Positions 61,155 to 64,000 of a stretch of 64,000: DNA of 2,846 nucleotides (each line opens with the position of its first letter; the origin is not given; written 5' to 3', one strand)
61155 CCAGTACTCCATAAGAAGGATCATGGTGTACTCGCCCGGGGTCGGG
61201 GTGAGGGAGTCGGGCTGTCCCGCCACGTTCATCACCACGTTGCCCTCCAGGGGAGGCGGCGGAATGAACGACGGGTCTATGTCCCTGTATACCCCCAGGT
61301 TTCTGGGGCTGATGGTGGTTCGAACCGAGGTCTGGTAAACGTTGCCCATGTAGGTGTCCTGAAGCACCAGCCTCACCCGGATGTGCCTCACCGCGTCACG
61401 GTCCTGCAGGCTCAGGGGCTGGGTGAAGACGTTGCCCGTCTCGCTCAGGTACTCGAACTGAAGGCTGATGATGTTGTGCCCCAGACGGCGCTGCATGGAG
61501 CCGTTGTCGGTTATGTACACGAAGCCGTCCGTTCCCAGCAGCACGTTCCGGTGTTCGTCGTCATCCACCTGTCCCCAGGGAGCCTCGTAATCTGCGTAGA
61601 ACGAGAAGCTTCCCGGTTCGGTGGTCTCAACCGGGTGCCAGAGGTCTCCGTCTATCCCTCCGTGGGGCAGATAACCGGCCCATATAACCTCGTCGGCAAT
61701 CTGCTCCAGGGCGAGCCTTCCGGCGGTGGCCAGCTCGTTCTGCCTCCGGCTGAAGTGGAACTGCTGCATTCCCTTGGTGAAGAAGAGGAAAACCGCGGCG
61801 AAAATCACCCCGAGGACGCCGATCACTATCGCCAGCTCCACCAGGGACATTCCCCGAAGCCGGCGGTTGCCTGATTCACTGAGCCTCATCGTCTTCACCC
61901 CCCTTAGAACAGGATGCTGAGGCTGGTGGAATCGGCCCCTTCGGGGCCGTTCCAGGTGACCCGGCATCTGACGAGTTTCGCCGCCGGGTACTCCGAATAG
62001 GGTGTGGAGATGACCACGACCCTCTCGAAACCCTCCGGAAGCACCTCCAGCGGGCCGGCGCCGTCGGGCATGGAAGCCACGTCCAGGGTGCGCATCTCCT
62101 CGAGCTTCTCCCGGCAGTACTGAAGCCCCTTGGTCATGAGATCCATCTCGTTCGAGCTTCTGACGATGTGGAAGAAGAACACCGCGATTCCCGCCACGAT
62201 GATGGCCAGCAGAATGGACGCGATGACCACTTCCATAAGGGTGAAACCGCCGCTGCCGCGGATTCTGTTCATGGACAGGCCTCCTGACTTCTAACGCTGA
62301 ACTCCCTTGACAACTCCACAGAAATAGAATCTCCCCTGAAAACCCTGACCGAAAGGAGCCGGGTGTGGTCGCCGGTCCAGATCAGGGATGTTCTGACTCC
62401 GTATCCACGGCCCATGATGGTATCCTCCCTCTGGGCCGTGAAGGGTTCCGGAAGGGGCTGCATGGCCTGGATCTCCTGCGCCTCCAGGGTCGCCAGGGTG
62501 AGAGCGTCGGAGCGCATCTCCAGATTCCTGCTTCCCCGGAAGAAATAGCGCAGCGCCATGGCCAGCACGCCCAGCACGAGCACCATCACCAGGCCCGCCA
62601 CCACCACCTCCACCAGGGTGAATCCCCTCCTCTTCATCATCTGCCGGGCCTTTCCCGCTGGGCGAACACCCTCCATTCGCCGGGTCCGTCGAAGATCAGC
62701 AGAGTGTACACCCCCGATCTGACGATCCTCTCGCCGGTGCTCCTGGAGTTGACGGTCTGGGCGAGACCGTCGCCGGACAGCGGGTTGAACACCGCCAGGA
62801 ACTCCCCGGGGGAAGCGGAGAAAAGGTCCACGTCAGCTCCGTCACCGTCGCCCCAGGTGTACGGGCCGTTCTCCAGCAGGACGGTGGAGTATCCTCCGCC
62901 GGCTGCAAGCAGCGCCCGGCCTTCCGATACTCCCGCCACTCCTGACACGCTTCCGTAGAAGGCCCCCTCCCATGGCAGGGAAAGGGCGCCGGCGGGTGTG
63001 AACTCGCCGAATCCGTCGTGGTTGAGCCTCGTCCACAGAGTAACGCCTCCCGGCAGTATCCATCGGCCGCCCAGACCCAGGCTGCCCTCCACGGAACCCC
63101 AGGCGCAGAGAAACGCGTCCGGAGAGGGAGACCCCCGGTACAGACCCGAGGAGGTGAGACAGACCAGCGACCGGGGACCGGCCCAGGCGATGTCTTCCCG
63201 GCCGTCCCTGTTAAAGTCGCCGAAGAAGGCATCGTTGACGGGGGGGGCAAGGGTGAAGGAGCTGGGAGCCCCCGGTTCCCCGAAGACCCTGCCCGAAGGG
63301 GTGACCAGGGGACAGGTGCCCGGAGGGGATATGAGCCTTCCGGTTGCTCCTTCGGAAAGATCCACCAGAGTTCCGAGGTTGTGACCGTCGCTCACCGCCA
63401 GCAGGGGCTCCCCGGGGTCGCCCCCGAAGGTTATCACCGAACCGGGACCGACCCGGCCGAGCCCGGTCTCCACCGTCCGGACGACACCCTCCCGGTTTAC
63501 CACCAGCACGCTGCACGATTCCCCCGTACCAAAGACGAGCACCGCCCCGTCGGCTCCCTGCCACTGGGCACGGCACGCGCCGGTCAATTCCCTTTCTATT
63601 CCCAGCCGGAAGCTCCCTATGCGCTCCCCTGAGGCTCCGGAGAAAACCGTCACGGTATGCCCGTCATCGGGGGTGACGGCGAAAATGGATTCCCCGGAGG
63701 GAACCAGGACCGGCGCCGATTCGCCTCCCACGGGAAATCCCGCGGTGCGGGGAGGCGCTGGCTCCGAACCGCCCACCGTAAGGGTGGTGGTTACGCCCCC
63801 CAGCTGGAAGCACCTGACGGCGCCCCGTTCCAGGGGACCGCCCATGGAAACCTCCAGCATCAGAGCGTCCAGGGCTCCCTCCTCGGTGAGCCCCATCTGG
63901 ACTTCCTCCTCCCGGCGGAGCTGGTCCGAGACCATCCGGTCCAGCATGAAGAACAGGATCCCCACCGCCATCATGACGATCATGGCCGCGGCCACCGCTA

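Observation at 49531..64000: Minor-pilin-like operon in which giant prepilin-adhesin fusion proteins take the place of PilY1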

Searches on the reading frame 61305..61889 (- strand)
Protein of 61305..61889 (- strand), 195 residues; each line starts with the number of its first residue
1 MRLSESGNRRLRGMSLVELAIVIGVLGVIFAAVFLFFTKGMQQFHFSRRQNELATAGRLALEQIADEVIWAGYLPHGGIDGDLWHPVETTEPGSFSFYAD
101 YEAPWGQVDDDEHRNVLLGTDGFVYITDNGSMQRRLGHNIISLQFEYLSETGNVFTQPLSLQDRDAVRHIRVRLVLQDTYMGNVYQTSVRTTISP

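Call 63: search_solved_structures(query=A7, max_evalue=10, show_alignments=2)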
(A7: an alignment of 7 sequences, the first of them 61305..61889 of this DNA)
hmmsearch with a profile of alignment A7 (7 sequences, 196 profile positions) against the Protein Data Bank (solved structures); distinct sequences matched with E-value up to 10: 31.
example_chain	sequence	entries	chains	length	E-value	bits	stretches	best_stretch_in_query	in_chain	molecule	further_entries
9egp_A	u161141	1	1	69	6.7e-06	29.3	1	6-57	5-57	Geopilin domain 1 protein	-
6xr1_A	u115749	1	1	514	0.00012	25.2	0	37-80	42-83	dTor_9x57R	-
9laa_A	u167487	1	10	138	0.00016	24.8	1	5-30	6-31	Type IV pilin protein PilA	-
7tgg_A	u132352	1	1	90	0.00023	24.3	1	6-30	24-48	Geopilin domain 1 protein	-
9lab_B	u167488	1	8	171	0.00058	22.9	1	6-37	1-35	MSHA major pilin subunit MshA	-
8uhf_A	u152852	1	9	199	0.0045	20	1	12-53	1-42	Toxin co-regulated pilin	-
8qqj_J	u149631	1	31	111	0.0056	19.7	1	12-54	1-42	Type IV narrow pilus major component PilA5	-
6xxe_A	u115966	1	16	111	0.0099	18.9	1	12-54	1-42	Uncharacterized protein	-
8tj2_C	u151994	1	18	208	0.029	17.4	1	12-47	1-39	Type IV major pilin protein PilA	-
5wda_A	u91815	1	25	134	0.06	16.4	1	12-51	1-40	General secretion pathway protein G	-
2m7g_A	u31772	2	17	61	0.072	16.1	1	12-30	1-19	Geopilin domain 1 protein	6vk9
9iuf_A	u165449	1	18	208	0.087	15.8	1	12-42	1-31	CFA/III pilin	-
3ww8_A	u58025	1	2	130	0.11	15.5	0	112-131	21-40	Pizza3 protein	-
8tum_e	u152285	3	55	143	0.11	15.5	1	12-29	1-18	Type IV major pilin protein PilA | Pilin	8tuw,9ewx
6xr2_A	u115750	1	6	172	0.12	15.4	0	37-80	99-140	dTor_3x57R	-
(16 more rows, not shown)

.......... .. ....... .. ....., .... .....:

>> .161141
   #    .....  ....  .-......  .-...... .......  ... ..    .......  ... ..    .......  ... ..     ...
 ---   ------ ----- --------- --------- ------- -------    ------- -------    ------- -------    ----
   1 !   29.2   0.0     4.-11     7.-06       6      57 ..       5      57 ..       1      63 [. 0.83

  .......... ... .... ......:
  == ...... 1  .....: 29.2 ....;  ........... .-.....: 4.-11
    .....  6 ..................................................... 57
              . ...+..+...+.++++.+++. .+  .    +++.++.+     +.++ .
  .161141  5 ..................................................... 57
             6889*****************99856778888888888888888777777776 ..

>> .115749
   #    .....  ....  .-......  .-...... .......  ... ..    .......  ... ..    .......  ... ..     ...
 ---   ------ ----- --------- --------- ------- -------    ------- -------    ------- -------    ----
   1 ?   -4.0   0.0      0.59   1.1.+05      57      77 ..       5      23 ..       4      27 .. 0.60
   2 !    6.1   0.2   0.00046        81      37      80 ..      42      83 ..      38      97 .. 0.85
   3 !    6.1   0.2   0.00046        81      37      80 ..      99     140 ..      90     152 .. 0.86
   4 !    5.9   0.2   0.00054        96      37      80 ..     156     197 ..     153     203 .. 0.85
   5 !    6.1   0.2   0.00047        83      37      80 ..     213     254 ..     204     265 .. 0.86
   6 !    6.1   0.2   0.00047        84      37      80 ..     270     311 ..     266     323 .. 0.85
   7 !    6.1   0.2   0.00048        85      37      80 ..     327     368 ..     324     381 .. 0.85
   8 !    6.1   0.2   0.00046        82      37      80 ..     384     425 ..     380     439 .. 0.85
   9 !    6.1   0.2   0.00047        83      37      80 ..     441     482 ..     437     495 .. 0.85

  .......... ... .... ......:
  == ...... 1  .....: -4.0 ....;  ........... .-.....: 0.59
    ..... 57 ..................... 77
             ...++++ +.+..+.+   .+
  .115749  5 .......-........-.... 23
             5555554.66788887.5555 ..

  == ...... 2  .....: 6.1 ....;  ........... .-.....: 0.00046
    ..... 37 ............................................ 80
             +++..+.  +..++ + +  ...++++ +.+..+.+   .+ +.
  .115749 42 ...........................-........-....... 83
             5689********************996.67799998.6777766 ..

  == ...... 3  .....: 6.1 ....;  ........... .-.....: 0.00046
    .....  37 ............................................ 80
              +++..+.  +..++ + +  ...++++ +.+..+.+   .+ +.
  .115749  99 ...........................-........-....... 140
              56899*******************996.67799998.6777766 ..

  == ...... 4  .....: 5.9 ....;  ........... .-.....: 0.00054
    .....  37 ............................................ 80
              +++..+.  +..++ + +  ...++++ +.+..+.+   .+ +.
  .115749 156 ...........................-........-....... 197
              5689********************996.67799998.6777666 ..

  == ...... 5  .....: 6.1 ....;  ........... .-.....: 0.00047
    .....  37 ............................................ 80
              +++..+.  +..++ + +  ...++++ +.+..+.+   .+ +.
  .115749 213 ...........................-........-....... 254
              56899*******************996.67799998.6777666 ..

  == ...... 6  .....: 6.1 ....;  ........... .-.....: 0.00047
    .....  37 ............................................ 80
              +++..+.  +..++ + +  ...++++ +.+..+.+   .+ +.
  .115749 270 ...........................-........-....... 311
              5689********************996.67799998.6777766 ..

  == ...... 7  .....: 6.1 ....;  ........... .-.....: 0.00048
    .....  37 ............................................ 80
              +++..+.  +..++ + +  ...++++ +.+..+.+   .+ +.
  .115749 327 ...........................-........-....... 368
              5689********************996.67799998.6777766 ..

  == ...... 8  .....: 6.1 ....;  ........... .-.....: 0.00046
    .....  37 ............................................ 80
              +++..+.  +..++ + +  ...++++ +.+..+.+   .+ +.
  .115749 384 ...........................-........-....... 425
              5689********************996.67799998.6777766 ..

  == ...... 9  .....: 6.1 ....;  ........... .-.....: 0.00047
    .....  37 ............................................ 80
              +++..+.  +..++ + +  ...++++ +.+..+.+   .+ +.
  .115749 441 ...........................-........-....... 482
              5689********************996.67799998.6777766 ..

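Call 64: search_protein_families(library=pfam, alignment_id=A7, max_evalue=10)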
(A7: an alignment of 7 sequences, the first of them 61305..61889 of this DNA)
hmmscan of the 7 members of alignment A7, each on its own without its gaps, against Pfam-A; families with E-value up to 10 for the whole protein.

A. member 1, window:61305-61889:- (195 aa): 2 families
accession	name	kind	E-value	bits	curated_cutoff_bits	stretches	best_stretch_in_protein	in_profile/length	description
PF07963.17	N_methyl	-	0.00051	19.9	21.2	1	9-34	2-27/27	Prokaryotic N-terminal methylation motif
PF20972.2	MASE9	-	0.046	14.1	24.3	1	19-55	64-100/203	MASE9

B. families by the number of members that match (of 7 scanned): 6 families
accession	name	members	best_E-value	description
PF07963.17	N_methyl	7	1.6e-08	Prokaryotic N-terminal methylation motif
PF20972.2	MASE9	1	0.046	MASE9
PF15087.11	DUF4551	1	0.091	Protein of unknown function (DUF4551)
PF21338.2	Top1B_N_bact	1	0.18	Bacterial DNA topoisomerase IB, N-terminal domain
PF07379.16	DUF1494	1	0.23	Protein of unknown function (DUF1494)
PF16066.10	DUF4808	1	2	Domain of unknown function (DUF4808)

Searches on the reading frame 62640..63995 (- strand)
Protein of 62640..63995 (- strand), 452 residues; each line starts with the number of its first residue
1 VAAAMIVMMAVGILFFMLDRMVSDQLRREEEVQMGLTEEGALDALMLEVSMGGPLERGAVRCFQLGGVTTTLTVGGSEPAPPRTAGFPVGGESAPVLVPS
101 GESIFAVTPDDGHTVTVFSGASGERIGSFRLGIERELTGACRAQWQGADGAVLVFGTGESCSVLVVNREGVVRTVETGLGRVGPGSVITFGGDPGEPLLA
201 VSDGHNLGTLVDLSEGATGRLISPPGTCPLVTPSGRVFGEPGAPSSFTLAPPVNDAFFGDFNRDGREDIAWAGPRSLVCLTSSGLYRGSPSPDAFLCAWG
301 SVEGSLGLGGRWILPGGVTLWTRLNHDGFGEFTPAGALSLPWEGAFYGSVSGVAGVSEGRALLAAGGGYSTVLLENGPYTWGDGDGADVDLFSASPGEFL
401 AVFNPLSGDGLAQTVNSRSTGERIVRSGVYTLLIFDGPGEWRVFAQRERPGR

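Call 4: search_protein_families(library=pfam, proteins=[window:62640-63995:-], max_evalue=0.1)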
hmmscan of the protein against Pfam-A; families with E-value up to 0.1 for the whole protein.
window:62640-63995:- (452 aa): 3 families
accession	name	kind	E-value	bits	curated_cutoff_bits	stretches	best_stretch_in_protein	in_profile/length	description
PF01839.29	FG-GAP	-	0.0039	17.5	22.1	1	258-276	7-25/37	FG-GAP repeat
PF13517.12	FG-GAP_3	-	0.056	14.5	26.9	0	245-271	35-61/61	FG-GAP-like repeat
PF10604.15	Polyketide_cyc2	-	0.056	14.2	27.4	0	52-144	43-133/142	Polyketide cyclase / dehydrase and lipid transport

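Call 5: search_protein_families(library=ncbifam, proteins=[window:62640-63995:-], max_evalue=0.1)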
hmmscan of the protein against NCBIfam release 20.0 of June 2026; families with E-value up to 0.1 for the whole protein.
window:62640-63995:- (452 aa): 1 family
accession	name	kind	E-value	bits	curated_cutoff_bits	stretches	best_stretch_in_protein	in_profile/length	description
NF046058.1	NagK_SO3507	equivalog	0.014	14.9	370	1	136-170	108-141/295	N-acetylglucosamine kinase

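Call 6: find_encoding_contigs(protein=window:62640-63995:-, flank=10000, max_places=6)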
Protein window:62640-63995:- (452 aa): no gene with exactly this product is on record in the collection.
